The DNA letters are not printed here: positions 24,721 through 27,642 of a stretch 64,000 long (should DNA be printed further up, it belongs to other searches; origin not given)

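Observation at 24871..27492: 873-aa, 12-haem, tail-anchored cytochrome with large haem-free inserts that I cannot place in a named family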

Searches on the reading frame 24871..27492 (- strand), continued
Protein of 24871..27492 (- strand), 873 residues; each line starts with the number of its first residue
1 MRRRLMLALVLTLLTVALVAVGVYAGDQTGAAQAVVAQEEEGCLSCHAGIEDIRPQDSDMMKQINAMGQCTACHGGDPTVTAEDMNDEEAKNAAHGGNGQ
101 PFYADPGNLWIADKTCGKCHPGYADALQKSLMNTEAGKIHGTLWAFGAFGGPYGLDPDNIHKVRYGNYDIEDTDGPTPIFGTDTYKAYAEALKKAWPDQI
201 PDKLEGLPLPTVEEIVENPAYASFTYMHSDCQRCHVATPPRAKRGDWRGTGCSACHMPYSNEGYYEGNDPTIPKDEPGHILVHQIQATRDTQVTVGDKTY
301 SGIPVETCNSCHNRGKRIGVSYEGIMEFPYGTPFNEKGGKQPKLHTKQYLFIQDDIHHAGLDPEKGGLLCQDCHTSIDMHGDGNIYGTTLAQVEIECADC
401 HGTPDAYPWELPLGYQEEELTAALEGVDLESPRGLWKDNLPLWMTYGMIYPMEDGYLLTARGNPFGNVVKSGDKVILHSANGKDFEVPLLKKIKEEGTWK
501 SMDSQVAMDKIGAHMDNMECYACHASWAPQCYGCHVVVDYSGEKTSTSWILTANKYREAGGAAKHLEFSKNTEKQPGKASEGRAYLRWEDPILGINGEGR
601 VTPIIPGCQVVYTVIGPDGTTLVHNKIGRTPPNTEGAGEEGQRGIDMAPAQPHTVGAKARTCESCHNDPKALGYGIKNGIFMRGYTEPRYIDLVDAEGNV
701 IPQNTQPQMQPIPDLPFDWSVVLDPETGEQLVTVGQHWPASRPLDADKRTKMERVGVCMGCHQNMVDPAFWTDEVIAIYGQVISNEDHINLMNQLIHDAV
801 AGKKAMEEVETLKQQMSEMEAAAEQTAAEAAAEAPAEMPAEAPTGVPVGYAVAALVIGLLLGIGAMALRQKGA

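Call 62: search_protein_families(library=ncbifam, proteins=[P0121, P0126, P0132, P0135, P0180, P0209, P0219, P0228, P0229, P0263], max_evalue=1e-10)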
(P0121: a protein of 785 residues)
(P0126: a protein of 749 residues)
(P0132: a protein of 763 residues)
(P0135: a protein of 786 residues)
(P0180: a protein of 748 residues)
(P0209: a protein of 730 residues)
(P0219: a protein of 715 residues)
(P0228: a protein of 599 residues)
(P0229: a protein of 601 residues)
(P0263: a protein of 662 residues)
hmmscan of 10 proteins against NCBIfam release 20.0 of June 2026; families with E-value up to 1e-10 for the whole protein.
P0121 (785 aa): 3 families
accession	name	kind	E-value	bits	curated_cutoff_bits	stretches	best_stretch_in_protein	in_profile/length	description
NF040943.1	cytoc3_ExtM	equivalog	9.1e-70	235.6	800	2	201-547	127-422/599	selenite/tellurite reduction operon c-type cytochrome ExtM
NF040967.1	cytc_ExtN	equivalog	5.6e-19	68.3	200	1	495-674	213-365/415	selenite/tellurite reduction operon c-type cytochrome ExtN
NF040968.1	FeS_ExtO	equivalog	6.5e-19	68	200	1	495-674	213-364/416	selenite/tellurite reduction operon b-type cytochrome iron-sulfur cluster-binding subunit ExtO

P0126 (749 aa): 3 families
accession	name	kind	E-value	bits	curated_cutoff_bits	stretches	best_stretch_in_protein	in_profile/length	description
NF040943.1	cytoc3_ExtM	equivalog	3.7e-53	180.8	800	2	26-396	15-311/599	selenite/tellurite reduction operon c-type cytochrome ExtM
NF040967.1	cytc_ExtN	equivalog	2.7e-13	49.6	200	0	502-650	219-343/415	selenite/tellurite reduction operon c-type cytochrome ExtN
NF040968.1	FeS_ExtO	equivalog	1.6e-12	47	200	0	502-650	219-342/416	selenite/tellurite reduction operon b-type cytochrome iron-sulfur cluster-binding subunit ExtO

P0132 (763 aa): 3 families
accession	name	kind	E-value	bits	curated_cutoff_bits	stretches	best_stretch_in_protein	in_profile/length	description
NF040943.1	cytoc3_ExtM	equivalog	2.2e-59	201.3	800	1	206-622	144-505/599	selenite/tellurite reduction operon c-type cytochrome ExtM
NF040967.1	cytc_ExtN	equivalog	2.5e-13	49.6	200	0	466-584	213-313/415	selenite/tellurite reduction operon c-type cytochrome ExtN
NF040968.1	FeS_ExtO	equivalog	1.1e-11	44.2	200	0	466-584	213-312/416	selenite/tellurite reduction operon b-type cytochrome iron-sulfur cluster-binding subunit ExtO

P0135 (786 aa): 1 family
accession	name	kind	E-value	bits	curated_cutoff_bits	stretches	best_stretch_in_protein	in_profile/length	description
NF040943.1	cytoc3_ExtM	equivalog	4.3e-62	210.3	800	1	269-671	140-511/599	selenite/tellurite reduction operon c-type cytochrome ExtM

P0180 (748 aa): 3 families
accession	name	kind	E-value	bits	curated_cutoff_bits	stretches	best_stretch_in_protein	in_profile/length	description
NF040943.1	cytoc3_ExtM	equivalog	3.9e-105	352.4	800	1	88-722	18-586/599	selenite/tellurite reduction operon c-type cytochrome ExtM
NF040967.1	cytc_ExtN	equivalog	9e-15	54.4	200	1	500-633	216-343/415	selenite/tellurite reduction operon c-type cytochrome ExtN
NF040968.1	FeS_ExtO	equivalog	1.5e-14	53.7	200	1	500-633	216-342/416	selenite/tellurite reduction operon b-type cytochrome iron-sulfur cluster-binding subunit ExtO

P0209 (730 aa): 3 families
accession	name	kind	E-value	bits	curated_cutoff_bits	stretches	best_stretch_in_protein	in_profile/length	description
NF040943.1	cytoc3_ExtM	equivalog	4.5e-128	428.1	800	2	226-687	136-589/599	selenite/tellurite reduction operon c-type cytochrome ExtM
NF040967.1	cytc_ExtN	equivalog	7.8e-20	71.1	200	1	467-599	216-343/415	selenite/tellurite reduction operon c-type cytochrome ExtN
NF040968.1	FeS_ExtO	equivalog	1.3e-19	70.4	200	1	467-599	216-342/416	selenite/tellurite reduction operon b-type cytochrome iron-sulfur cluster-binding subunit ExtO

P0219 (715 aa): 3 families
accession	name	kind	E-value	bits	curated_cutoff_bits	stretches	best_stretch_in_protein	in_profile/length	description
NF040943.1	cytoc3_ExtM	equivalog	1.8e-119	399.8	800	1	92-690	19-585/599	selenite/tellurite reduction operon c-type cytochrome ExtM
NF040968.1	FeS_ExtO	equivalog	1.5e-18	66.9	200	0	471-620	215-360/416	selenite/tellurite reduction operon b-type cytochrome iron-sulfur cluster-binding subunit ExtO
NF040967.1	cytc_ExtN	equivalog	1.9e-18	66.6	200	0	471-620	215-361/415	selenite/tellurite reduction operon c-type cytochrome ExtN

P0228 (599 aa): 1 family
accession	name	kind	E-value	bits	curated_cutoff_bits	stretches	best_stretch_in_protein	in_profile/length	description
NF040943.1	cytoc3_ExtM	equivalog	4.1e-63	213.6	800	1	56-577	19-511/599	selenite/tellurite reduction operon c-type cytochrome ExtM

P0229 (601 aa): 3 families
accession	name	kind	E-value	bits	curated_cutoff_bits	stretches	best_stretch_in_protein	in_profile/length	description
NF040943.1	cytoc3_ExtM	equivalog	1.8e-87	294.1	800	2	259-533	257-511/599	selenite/tellurite reduction operon c-type cytochrome ExtM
NF040967.1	cytc_ExtN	equivalog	2.8e-12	46.2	200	0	380-527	216-343/415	selenite/tellurite reduction operon c-type cytochrome ExtN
NF040968.1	FeS_ExtO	equivalog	5.7e-12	45.2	200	0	380-527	216-342/416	selenite/tellurite reduction operon b-type cytochrome iron-sulfur cluster-binding subunit ExtO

P0263 (662 aa): 3 families
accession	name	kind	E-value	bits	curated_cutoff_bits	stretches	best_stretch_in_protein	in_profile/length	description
NF040943.1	cytoc3_ExtM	equivalog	5.6e-75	252.8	800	1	33-441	4-402/599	selenite/tellurite reduction operon c-type cytochrome ExtM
NF040968.1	FeS_ExtO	equivalog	4.6e-24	85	200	0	228-333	118-208/416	selenite/tellurite reduction operon b-type cytochrome iron-sulfur cluster-binding subunit ExtO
NF040967.1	cytc_ExtN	equivalog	9.4e-24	84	200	0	231-333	121-208/415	selenite/tellurite reduction operon c-type cytochrome ExtN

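Call 67: search_protein_families(library=ncbifam, proteins=[L044:6879-7685:-, L002:6514-7233:+, L012:4715-6310:+, L050:11344-11949:+, L055:10321-10707:+, L016:4310-6325:+, L011:10353-11585:+, L002:7387-7671:+], max_evalue=0.00001)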
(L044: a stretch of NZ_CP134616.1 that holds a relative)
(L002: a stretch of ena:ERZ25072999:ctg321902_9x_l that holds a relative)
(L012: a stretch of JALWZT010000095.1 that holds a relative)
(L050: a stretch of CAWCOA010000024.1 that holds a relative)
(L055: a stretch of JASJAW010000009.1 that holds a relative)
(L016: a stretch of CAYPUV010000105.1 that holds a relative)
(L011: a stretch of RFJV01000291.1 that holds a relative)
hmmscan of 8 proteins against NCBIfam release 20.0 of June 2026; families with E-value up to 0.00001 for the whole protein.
L044:6879-7685:- (268 aa): 5 families
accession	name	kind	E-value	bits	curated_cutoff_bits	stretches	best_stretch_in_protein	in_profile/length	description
NF050806.1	TransRegFixKCaul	equivalog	1.2e-24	86.8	300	1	40-234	29-212/215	transcriptional regulator FixK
NF045989.1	TransRegFnrLRhodb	equivalog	9.6e-20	70.8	300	1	54-233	56-232/245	transcriptional regulator FnrL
NF008365.0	PRK11161.1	subfamily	5.2e-14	52.1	228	1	35-233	48-240/250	fumarate/nitrate reduction transcriptional regulator Fnr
NF053664.1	TransRegPtrACyano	equivalog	1.2e-10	41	300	1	53-225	28-189/196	Crp/Fnr family transcriptional regulator PtrA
NF008732.0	PRK11753.1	equivalog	7.3e-07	28.9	266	1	35-218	25-203/214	cAMP-activated global transcriptional regulator CRP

L002:6514-7233:+ (239 aa): 9 families
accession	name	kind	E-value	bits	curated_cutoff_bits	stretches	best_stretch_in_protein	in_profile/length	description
NF050806.1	TransRegFixKCaul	equivalog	1.3e-18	67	300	1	26-222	17-206/215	transcriptional regulator FixK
NF053664.1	TransRegPtrACyano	equivalog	8.4e-17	61.1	300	1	51-216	28-186/196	Crp/Fnr family transcriptional regulator PtrA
TIGR03697.1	NtcA_cyano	equivalog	2e-13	50.5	244.95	1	47-225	8-188/193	global nitrogen regulator NtcA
NF008732.0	PRK11753.1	equivalog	2.3e-13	50.1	266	1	25-212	16-203/214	cAMP-activated global transcriptional regulator CRP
NF052518.1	TransRegLdrP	equivalog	6.5e-12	45.9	300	1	43-230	10-189/195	transcriptional regulator LdrP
NF006901.0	PRK09392.1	equivalog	8.3e-12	44.9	211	1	12-229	10-221/236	transcriptional activator FtrB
NF045989.1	TransRegFnrLRhodb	equivalog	1e-10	41.3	300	1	35-221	39-227/245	transcriptional regulator FnrL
NF008365.0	PRK11161.1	subfamily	1.7e-08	34.1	228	1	46-230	62-244/250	fumarate/nitrate reduction transcriptional regulator Fnr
NF010499.0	PRK13918.1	equivalog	5.2e-07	29.4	274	1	51-228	30-200/205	CRP/FNR family transcriptional regulator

L012:4715-6310:+ (531 aa): 5 families
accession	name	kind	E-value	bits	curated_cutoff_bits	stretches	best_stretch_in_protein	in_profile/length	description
TIGR02891.1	CtaD_CoxA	equivalog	7.7e-100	334.9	670.75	1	30-524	1-499/504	cytochrome c oxidase subunit I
NF050116.1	cyt_aa3_Actin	exception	4.9e-72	243.4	880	1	30-524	2-502/522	aa3-type cytochrome oxidase subunit I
TIGR02882.1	QoxB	equivalog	1.4e-66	225.3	1015.5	1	21-524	35-545/643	cytochrome aa3 quinol oxidase subunit I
TIGR02843.1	CyoB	equivalog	5.1e-65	220.2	1020.35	1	24-524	41-552/646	cytochrome o ubiquinol oxidase subunit I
NF011592.0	PRK15017.1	equivalog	5.8e-50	170.7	1271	1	20-523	38-552/663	cytochrome o ubiquinol oxidase subunit I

L050:11344-11949:+ (201 aa): 0 families

L055:10321-10707:+ (128 aa): 0 families

L016:4310-6325:+ (671 aa): 42 families (the best 25 are shown)
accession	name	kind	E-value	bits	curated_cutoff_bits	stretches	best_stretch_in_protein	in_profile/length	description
NF009410.0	PRK12771.1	subfamily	4.8e-132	441.4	516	3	120-298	115-290/566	NAD(P)-binding protein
NF009454.0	PRK12814.1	equivalog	9.6e-111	371.2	916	3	148-298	195-345/657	putative NADPH-dependent glutamate synthase small subunit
NF010590.0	PRK13984.1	equivalog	1.4e-108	363.7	946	3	142-300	284-447/611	putative oxidoreductase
TIGR01316.1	gltA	equivalog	1.7e-86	290.8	471.75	2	18-297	34-293/449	NADPH-dependent glutamate synthase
NF009414.0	PRK12778.1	equivalog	3.6e-82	276.8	1103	3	142-297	427-591/752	bifunctional dihydroorotate dehydrogenase B NAD binding subunit/NADPH-dependent glutamate synthase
TIGR03315.1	Se_ygfK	equivalog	5.5e-71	239.3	835.3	3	142-298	533-688/1012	putative selenate reductase subunit YgfK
TIGR01318.1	gltD_gamma_fam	subfamily_domain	1.1e-67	228.6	482.95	3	147-300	142-306/467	glutamate synthase, small subunit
TIGR01317.1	GOGAT_sm_gam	subfamily_domain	1.1e-62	212.4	447.7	3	148-301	145-308/485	glutamate synthase small subunit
NF009408.0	PRK12769.1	equivalog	4e-59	200.3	1003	3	148-299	329-491/659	formate-dependent uric acid utilization protein AegA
NF009413.0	PRK12775.1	equivalog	1.5e-57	195.1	1895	3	144-298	428-593/1006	putative trifunctional 2-polyprenylphenol hydroxylase/glutamate synthase subunit beta/ferritin domain-containing protein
NF009409.0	PRK12770.1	subfamily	4.3e-57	193.8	343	2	142-299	14-196/360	putative glutamate synthase subunit beta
NF009415.0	PRK12779.1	equivalog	6.7e-53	179.8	1519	2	18-297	206-468/944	putative bifunctional glutamate synthase subunit beta/2-polyprenylphenol hydroxylase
NF009451.0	PRK12809.1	equivalog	2.3e-44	151.8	1154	2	146-299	310-474/639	formate-dependent uric acid utilization protein YgfT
NF045663.1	diclust_near_Sec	equivalog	1.1e-42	146.1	530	3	20-100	18-98/759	pyridine nucleotide-disulfide oxidoreductase/dicluster-binding protein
NF045599.1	bili_reduct_long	exception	3.7e-14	51.9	750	1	140-297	375-525/641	bilirubin reductase, long form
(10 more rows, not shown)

L011:10353-11585:+ (410 aa): 16 families
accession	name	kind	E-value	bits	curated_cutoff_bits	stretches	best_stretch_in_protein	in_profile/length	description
TIGR00782.1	ccoP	equivalog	1.5e-43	149.2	179.95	2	147-314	109-283/285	cytochrome-c oxidase, cbb3-type subunit III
NF011054.0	PRK14486.1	equivalog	3.4e-38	131.8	447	4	42-128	210-289/294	putative bifunctional cbb3-type cytochrome c oxidase subunit II/cytochrome c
NF050122.1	bc1_QcrC_actin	exception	6.8e-36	123.8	200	1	14-234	9-223/253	cytochrome bc1 complex diheme cytochrome c subunit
NF045930.1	Cytc6PetJCyano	equivalog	2.1e-25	88.8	135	0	233-309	24-102/110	cytochrome c6 PetJ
TIGR03872.1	cytochrome_MoxG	equivalog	1.3e-23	83.6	147.8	1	331-408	43-120/133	cytochrome c(L), periplasmic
NF045773.1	cytochro_C550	exception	3.7e-23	81.7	125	1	15-106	14-102/118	cytochrome c550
TIGR02603.1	CxxCH_TIGR02603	domain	3.9e-23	81.9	68.15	0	235-277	1-43/134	putative heme-binding domain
NF045774.1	cytochro_C551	exception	2.8e-19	69.1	118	0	41-104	33-90/110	cytochrome c551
TIGR03874.1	4cys_cytochr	equivalog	1.6e-17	63.6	161.75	0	244-318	40-121/143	c-type cytochrome, methanol metabolism-related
TIGR04494.1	c550_PedF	equivalog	5.2e-16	58.8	122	0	215-313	30-131/133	cytochrome c-550 PedF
TIGR04485.1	thiosulf_SoxX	equivalog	2.4e-14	53.8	61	0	155-220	4-76/78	sulfur oxidation c-type cytochrome SoxX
NF033864.1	cytochrome579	equivalog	3.3e-13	49.8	280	0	117-177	26-83/179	cytochrome 579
NF040606.1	CytoC_perox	subfamily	5.1e-08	32.5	150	0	39-65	290-316/524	di-heme-cytochrome C peroxidase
TIGR03045.1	PS_II_C550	equivalog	3.8e-07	29.9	177.75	0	42-86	46-89/159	photosystem II cytochrome c-550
NF052248.1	SorU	equivalog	9.5e-07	29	100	0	247-308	12-71/72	SorU family sulfite dehydrogenase c-type cytochrome subunit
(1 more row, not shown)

L002:7387-7671:+ (94 aa): 1 family
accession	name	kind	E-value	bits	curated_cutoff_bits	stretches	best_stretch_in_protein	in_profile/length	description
TIGR03980.1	prismane_assoc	subfamily_domain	1.7e-14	53.5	44.95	1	30-82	5-57/58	hybrid cluster protein-associated redox disulfide domain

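Call 68: list_cluster_members(proteins=[P0107, P0092, P0118, P0018, P0121, P0013])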
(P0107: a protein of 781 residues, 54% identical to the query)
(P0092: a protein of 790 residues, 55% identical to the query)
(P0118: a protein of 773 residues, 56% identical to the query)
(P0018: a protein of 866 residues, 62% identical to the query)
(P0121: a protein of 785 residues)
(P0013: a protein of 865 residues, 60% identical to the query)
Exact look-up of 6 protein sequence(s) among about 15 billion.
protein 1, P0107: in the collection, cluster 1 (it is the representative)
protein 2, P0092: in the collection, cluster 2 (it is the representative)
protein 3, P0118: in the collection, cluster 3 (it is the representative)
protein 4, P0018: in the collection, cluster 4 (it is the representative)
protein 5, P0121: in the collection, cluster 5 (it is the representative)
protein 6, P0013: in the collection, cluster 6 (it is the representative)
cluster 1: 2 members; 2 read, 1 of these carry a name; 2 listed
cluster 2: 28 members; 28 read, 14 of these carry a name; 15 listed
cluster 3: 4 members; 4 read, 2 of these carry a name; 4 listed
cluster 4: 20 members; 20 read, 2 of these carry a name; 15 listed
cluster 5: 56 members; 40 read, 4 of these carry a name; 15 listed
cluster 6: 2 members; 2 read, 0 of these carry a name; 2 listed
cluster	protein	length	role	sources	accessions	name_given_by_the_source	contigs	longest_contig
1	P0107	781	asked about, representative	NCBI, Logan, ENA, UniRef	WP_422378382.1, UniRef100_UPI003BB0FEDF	hypothetical protein [Roseibium sp.] | hypothetical protein n=1 Tax=Roseibium sp. TaxID=1936156 RepID=UPI003BB0FEDF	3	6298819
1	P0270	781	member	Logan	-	-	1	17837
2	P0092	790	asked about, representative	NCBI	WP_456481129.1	cytochrome C [Oceanithermus sp.]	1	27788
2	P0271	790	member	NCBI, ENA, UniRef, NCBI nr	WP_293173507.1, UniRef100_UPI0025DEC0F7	cytochrome C [Oceanithermus sp.] | cytochrome C n=1 Tax=Oceanithermus sp. TaxID=2268145 RepID=UPI0025DEC0F7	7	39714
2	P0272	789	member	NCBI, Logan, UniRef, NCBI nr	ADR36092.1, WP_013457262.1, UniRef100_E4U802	hypothetical protein [Oceanithermus profundus] | Uncharacterized protein n=1 Tax=Oceanithermus profundus (strain DSM 14977 / NBRC 100410 / ...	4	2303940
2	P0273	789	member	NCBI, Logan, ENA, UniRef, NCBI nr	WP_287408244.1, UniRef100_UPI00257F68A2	cytochrome C [Oceanithermus sp.] | cytochrome C n=1 Tax=Oceanithermus sp. TaxID=2268145 RepID=UPI00257F68A2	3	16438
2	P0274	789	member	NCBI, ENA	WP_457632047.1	cytochrome C [Oceanithermus desulfurans]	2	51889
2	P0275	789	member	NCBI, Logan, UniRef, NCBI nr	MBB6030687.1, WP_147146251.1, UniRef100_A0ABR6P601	cytochrome C [Oceanithermus desulfurans] | Cytochrome C n=1 Tax=Oceanithermus desulfurans TaxID=227924 RepID=A0ABR6P601_9DEIN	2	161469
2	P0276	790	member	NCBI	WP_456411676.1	cytochrome C [Oceanithermus sp.]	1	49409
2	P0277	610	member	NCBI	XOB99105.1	multiheme c-type cytochrome [Deinococcota bacterium DY0809b]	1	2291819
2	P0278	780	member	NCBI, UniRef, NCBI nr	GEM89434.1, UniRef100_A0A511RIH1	cytochrome c [Oceanithermus desulfurans NBRC 100063] | Cytochrome c n=1 Tax=Oceanithermus desulfurans NBRC 100063 TaxID=1227550 ...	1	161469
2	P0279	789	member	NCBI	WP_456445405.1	cytochrome C [Oceanithermus sp.]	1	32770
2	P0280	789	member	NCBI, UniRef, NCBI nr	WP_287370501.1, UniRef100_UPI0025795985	cytochrome C [Oceanithermus sp.] | cytochrome C n=1 Tax=Oceanithermus sp. TaxID=2268145 RepID=UPI0025795985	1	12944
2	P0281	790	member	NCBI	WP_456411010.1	cytochrome C [Oceanithermus sp.]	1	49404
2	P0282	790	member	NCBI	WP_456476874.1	cytochrome C [Oceanithermus sp.]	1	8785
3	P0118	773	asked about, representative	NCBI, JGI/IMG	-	hypothetical protein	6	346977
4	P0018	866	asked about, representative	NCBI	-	-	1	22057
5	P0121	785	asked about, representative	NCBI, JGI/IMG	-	-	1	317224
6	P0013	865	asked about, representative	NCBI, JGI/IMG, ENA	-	-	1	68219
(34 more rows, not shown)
